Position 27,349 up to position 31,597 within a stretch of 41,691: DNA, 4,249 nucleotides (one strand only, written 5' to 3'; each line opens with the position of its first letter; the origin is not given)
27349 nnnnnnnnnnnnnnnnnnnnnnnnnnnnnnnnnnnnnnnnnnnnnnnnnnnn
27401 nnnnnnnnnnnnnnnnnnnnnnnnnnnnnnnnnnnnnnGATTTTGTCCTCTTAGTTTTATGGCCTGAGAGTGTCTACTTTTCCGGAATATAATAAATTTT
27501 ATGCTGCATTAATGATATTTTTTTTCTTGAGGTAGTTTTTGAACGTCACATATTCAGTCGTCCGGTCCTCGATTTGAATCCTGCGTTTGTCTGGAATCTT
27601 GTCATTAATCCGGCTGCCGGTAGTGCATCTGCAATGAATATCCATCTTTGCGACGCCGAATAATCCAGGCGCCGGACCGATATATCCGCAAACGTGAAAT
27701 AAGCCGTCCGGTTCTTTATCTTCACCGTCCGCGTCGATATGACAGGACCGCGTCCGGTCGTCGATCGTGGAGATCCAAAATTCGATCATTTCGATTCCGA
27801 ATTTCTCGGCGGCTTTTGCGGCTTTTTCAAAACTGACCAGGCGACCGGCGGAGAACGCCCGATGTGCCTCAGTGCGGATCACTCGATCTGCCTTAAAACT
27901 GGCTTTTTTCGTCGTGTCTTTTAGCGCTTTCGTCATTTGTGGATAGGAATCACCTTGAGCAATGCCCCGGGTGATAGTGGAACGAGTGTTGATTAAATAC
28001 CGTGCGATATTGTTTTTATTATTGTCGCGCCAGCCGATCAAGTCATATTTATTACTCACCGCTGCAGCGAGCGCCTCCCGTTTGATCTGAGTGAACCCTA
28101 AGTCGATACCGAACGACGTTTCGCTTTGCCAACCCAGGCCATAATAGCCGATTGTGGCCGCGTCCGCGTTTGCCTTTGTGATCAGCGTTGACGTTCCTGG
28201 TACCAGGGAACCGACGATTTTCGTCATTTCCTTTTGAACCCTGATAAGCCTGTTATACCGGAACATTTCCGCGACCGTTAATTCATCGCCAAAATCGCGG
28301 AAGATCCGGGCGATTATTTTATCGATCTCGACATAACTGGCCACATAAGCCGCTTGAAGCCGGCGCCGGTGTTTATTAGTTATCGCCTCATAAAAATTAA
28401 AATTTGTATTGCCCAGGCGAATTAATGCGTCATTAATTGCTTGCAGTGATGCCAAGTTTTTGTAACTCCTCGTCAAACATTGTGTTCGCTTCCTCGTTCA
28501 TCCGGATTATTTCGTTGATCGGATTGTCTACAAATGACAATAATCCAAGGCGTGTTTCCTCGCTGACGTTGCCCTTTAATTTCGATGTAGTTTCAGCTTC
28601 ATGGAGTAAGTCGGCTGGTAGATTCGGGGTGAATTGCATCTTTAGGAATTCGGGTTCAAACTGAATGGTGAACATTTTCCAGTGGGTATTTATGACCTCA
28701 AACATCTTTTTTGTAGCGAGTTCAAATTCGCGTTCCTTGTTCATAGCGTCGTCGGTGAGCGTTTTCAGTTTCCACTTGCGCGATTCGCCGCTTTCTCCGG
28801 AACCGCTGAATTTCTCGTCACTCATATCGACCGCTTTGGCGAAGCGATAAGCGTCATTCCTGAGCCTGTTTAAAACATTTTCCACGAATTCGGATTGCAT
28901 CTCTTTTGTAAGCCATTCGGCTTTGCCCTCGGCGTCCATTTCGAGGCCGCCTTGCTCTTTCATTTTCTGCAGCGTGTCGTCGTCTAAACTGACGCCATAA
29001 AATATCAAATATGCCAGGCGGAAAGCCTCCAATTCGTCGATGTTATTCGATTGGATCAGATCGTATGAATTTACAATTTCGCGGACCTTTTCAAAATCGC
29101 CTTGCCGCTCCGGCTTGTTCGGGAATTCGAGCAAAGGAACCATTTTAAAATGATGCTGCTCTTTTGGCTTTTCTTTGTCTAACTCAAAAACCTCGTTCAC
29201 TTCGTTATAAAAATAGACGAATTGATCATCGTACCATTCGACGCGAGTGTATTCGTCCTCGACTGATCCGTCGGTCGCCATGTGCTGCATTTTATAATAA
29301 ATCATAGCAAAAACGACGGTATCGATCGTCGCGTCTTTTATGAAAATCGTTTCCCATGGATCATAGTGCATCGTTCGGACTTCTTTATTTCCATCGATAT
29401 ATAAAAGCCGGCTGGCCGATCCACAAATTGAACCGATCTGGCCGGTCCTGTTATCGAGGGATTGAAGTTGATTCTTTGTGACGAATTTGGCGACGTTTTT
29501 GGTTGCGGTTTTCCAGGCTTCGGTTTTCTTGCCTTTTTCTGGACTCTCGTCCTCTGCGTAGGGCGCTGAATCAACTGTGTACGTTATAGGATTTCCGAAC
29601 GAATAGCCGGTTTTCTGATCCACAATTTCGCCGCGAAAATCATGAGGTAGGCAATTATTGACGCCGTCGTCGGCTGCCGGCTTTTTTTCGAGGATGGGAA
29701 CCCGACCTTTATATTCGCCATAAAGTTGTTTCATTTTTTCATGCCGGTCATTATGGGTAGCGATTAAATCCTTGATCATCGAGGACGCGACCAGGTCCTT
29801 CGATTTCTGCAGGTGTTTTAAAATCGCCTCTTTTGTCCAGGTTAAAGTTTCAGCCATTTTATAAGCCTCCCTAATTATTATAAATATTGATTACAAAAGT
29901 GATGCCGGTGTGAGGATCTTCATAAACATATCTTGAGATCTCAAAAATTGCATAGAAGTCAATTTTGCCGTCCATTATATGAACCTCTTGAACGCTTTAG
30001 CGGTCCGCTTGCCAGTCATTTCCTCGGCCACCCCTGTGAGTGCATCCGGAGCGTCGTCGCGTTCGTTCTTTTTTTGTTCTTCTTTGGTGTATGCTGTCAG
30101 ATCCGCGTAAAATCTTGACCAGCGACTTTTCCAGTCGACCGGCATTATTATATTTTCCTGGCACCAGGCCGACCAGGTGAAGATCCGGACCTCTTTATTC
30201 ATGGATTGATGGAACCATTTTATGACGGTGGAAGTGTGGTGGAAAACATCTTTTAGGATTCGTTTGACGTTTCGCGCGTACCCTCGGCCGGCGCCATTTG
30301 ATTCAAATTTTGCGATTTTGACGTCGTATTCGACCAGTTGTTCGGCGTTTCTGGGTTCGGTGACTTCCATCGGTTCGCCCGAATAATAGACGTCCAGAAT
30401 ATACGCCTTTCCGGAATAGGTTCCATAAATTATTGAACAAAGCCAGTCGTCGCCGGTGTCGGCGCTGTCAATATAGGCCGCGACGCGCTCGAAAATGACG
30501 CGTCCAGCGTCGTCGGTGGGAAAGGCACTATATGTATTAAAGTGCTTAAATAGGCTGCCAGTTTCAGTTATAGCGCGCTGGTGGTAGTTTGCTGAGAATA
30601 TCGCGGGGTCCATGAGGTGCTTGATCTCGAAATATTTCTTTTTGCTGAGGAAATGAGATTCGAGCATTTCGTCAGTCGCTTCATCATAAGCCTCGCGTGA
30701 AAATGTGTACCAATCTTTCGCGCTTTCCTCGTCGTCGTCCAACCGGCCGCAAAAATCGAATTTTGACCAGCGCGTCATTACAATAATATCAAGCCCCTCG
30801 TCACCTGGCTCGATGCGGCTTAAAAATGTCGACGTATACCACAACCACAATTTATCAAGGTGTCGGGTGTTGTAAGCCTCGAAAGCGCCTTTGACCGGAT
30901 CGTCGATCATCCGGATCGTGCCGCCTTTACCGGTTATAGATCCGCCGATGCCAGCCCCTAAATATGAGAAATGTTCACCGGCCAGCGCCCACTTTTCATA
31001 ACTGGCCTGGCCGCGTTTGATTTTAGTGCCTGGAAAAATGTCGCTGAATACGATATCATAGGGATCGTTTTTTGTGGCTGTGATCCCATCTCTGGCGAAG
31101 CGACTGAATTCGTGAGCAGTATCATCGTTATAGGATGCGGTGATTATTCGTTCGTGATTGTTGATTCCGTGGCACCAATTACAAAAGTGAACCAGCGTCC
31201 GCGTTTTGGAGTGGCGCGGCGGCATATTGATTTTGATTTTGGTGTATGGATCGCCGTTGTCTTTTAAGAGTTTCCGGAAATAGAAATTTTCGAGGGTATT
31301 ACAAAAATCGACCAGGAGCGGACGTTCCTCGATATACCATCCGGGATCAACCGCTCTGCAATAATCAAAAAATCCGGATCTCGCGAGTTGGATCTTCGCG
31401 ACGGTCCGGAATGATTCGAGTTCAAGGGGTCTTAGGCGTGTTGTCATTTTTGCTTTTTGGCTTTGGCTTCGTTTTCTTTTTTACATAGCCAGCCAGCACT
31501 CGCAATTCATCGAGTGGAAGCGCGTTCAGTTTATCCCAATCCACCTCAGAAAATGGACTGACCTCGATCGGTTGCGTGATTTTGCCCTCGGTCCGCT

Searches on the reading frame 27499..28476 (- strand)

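Call 51: search_protein_families(library=phrogs, proteins=[window:27499-28476:-], max_evalue=0.001)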
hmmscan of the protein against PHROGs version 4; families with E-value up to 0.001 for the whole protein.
window:27499-28476:- (325 aa): 15 families
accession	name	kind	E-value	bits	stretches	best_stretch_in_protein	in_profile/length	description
phrog_115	-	head and packaging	3e-36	126.8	1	37-319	44-351/665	minor head protein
phrog_595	-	head and packaging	6.4e-28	99.4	1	53-296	84-304/513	head maturation protease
phrog_2468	-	head and packaging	2.9e-18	67.4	1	34-311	30-294/303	head morphogenesis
phrog_19443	-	head and packaging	1.8e-15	57.5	1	153-308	164-299/579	minor head protein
phrog_6577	-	unknown function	7.2e-14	52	1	162-319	117-272/1066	-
phrog_3517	-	head and packaging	8.7e-14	52.6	1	172-302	208-341/371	head morphogenesis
phrog_4728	-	head and packaging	7e-13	49.2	1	128-322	152-332/591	head morphogenesis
phrog_18477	-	head and packaging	1.2e-12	48.4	1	192-286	202-295/760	head morphogenesis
phrog_859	-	head and packaging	2.1e-10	40.8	1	180-295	184-296/807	portal protein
phrog_2662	-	head and packaging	6.7e-08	32.6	1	166-285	593-704/717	portal protein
phrog_34890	-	head and packaging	3e-07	30.1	1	187-292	204-309/679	head morphogenesis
phrog_758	-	head and packaging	2.2e-06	28.2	1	163-246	177-257/326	head morphogenesis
phrog_2841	-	head and packaging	2.6e-05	24.4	1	68-252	101-279/525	minor head protein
phrog_15127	-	head and packaging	0.00013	21.6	1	119-252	90-213/602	head protein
phrog_324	-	head and packaging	0.00048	20.2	0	160-319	202-347/624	head morphogenesis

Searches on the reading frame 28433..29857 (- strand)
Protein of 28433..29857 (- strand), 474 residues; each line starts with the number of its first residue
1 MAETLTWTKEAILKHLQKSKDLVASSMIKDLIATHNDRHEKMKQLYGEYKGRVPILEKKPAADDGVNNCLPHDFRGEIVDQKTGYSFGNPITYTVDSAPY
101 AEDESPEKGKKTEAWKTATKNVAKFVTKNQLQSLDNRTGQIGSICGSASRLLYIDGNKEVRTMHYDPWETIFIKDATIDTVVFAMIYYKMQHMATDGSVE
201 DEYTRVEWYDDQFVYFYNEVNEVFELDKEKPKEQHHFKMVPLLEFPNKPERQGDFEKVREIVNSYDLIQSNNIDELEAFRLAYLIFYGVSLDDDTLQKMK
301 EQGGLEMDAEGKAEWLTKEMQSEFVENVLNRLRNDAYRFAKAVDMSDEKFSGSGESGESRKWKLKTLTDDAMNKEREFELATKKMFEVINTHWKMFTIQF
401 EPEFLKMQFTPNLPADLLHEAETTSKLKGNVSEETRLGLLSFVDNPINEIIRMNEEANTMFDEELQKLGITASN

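Call 51: search_protein_families(library=phrogs, proteins=[window:28433-29857:-], max_evalue=0.001)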
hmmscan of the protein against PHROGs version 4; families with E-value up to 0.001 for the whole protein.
window:28433-29857:- (474 aa): 5 families
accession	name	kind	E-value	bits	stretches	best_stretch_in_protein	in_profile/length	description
phrog_64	-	head and packaging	8.1e-105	352.3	1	23-462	73-500/547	portal protein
phrog_9064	-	head and packaging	6.4e-23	82.5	1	253-463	2-212/228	portal protein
phrog_8418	-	head and packaging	1.4e-11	45.6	1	361-463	2-107/136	portal protein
phrog_36559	-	unknown function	4e-07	31.1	1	396-461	9-74/87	-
phrog_8065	-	unknown function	5.1e-07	30.9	1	7-96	29-116/165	-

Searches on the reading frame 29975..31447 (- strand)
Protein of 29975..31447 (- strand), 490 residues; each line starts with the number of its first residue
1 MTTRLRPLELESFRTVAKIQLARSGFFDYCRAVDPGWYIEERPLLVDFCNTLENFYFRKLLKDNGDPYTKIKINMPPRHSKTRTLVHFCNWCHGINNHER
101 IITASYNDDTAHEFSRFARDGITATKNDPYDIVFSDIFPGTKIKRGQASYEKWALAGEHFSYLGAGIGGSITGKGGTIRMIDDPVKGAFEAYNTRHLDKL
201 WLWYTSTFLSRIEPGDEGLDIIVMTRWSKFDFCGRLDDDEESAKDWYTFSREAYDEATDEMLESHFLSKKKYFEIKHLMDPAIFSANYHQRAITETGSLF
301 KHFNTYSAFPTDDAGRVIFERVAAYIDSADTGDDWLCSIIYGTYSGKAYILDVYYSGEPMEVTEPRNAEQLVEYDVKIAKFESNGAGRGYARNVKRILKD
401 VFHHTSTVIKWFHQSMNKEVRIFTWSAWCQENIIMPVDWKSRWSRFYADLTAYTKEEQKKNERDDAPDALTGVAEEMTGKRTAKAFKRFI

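Call 51: search_protein_families(library=phrogs, proteins=[window:29975-31447:-], max_evalue=0.001)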
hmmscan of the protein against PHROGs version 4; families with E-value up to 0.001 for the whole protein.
window:29975-31447:- (490 aa): 5 families
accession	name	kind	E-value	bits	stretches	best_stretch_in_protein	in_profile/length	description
phrog_30251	-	head and packaging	5.9e-115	386.3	1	16-466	11-449/799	terminase large subunit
phrog_38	-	head and packaging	6.3e-77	260.9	1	16-485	265-711/760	terminase large subunit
phrog_4758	-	head and packaging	1.6e-39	136.7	1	11-247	5-229/243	terminase large subunit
phrog_5573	-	head and packaging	8e-29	101.8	1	241-486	7-243/250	terminase large subunit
phrog_8148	-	head and packaging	1.3e-09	39.2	1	14-56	8-50/64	terminase small subunit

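Call 56: find_homologous_proteins(query=window:29975-31447:-, max_evalue=1e-50)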
Query window:29975-31447:- (490 aa): 2405 proteins with E <= 1e-50 among 8000 candidates; the best 120 are listed.
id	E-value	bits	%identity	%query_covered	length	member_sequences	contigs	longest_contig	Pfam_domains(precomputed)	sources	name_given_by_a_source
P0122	0.0e+0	1160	100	100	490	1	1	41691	-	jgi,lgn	-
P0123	1.3e-197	676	61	97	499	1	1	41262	-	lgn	-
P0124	2.8e-184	632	57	96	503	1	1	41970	-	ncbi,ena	-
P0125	1.6e-166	573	54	96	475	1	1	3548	PF22530.3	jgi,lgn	-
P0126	2.6e-165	569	52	99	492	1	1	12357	-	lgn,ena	-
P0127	4.8e-165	568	53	98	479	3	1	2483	PF22530.3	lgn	-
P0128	1.6e-162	560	52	98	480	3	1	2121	PF22530.3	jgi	jgi:predicted phage terminase large subunit-like protein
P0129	1.6e-160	553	53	96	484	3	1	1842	PF22530.3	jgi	jgi:predicted phage terminase large subunit-like protein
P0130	4.4e-159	549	51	94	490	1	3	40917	PF22530.3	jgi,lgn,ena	-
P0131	5.8e-159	548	53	94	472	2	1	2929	-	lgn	-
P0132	3.3e-158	546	51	96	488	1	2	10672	PF22530.3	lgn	-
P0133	6.0e-158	545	53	96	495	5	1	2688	-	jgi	-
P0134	5.4e-157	542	53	96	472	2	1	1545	PF22530.3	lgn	-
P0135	7.3e-157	541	51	100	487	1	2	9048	-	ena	-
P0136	2.4e-156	540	53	96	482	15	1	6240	PF22530.3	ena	-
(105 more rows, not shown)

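Call 57: find_encoding_contigs(protein=P0123, flank=10000, max_places=2)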
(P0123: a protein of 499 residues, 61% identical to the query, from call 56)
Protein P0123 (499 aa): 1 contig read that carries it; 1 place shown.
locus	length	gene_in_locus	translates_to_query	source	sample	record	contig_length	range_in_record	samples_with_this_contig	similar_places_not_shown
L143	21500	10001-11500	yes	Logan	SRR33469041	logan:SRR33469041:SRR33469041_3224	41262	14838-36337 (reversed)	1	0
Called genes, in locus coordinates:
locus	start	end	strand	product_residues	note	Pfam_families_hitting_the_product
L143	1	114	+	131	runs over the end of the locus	-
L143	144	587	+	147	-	-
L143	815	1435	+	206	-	-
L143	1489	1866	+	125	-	-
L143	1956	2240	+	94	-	-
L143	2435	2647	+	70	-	-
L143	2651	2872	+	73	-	-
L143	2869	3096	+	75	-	-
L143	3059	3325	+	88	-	-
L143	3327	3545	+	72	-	-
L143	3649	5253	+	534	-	-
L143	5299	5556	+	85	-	-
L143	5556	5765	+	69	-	-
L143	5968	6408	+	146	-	-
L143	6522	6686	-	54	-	-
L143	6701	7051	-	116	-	-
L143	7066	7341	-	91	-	-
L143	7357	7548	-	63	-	-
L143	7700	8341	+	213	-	PF02195:ParB_N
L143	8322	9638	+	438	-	-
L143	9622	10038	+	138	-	PF18932:DUF5681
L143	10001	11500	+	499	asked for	-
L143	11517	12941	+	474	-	PF05133:SPP1_portal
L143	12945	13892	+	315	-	PF04233:Phage_Mu_F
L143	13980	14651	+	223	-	PF14265:DUF4355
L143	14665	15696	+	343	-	PF20036:Gp13-like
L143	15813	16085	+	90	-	-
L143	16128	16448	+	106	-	-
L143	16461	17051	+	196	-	-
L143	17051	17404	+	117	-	-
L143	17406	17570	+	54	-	-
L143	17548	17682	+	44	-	-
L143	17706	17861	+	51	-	-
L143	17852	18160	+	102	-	PF04883:HK97-gp10_like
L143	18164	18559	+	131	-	-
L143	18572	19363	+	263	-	PF02018:CBM_4_9 (weak)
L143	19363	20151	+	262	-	-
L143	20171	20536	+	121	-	-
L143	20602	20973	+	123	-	-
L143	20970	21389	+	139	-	-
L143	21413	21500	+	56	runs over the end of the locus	-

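Call 58: find_encoding_contigs(protein=P0124, flank=10000, max_places=2)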
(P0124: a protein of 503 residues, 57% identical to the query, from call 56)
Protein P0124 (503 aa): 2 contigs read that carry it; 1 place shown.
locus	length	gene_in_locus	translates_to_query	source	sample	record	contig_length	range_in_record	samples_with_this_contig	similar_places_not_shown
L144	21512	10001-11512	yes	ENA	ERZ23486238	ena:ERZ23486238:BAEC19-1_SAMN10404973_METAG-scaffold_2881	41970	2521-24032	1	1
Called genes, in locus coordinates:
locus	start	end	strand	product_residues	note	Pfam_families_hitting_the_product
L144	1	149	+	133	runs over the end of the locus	-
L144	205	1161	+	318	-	-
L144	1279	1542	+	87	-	-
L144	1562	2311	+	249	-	-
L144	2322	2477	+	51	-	-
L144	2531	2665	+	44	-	-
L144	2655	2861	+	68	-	-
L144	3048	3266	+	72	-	-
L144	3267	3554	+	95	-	-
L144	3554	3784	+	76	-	-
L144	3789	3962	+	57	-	-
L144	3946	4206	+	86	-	-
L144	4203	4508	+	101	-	-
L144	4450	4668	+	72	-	-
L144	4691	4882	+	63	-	-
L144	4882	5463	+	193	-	-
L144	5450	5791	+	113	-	-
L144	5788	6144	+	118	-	-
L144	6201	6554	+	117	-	-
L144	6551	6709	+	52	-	-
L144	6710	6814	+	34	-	-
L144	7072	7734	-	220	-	-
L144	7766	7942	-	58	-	-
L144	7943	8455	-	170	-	PF19663:DUF6166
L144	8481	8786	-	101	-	-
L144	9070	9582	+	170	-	-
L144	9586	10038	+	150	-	PF18932:DUF5681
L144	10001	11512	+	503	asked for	-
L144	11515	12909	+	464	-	PF05133:SPP1_portal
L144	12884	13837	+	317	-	PF04233:Phage_Mu_F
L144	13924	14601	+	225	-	PF14265:DUF4355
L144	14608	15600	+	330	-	-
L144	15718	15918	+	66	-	-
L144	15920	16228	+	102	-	-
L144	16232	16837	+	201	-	-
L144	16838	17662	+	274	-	-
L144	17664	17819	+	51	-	-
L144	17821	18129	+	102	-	-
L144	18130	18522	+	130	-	-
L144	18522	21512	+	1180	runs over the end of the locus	-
